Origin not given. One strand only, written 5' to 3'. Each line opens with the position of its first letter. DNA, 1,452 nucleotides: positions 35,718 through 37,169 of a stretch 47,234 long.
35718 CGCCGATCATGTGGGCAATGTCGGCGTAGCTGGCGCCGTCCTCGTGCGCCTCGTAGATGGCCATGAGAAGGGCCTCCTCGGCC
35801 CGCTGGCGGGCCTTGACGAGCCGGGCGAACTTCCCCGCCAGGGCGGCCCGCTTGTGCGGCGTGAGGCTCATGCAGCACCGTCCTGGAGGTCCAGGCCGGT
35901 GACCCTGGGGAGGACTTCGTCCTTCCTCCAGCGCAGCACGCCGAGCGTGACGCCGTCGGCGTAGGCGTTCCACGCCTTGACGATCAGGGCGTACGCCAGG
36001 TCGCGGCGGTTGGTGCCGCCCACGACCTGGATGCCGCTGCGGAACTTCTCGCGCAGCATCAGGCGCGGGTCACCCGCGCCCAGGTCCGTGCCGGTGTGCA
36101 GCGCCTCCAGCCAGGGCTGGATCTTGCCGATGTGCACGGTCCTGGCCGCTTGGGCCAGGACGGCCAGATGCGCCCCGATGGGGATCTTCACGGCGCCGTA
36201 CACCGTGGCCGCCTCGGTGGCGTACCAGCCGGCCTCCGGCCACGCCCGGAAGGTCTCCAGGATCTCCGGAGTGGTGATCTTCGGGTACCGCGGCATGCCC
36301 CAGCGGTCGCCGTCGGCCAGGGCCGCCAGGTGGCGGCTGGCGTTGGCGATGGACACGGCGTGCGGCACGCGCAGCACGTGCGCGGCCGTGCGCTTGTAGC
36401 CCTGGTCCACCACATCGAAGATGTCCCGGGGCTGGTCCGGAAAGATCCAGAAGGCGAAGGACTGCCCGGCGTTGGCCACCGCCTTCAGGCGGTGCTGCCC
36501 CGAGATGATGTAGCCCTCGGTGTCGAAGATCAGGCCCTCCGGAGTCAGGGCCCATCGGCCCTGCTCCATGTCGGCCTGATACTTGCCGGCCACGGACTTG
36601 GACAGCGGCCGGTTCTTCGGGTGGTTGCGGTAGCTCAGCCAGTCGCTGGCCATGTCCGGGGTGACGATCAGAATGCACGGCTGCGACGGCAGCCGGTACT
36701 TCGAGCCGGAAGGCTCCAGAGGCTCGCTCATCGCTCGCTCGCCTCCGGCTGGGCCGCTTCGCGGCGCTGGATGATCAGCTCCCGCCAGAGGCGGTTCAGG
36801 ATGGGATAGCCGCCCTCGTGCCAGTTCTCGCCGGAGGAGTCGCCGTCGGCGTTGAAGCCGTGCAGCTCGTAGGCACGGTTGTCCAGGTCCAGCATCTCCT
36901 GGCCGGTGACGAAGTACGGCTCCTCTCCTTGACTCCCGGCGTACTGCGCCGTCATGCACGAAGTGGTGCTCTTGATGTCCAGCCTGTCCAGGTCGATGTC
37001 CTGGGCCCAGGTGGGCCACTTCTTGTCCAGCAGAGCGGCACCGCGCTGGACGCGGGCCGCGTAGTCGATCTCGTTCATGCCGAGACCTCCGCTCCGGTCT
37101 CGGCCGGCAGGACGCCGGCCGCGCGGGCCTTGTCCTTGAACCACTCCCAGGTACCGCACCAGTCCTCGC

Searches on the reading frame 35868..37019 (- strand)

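Call 20: search_protein_families(library=pfam, proteins=[window:35868-37019:-], max_evalue=0.01)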
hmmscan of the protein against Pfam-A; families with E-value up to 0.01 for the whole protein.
window:35868-37019:- (383 aa): 0 families

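Call 42: search_protein_families(library=phrogs, proteins=[window:35868-37019:-], max_evalue=0.001)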
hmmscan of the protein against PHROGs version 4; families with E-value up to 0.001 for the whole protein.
window:35868-37019:- (383 aa): 1 family
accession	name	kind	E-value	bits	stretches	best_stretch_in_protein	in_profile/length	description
phrog_5931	-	unknown function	1.4e-40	140.6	1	117-367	13-267/282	-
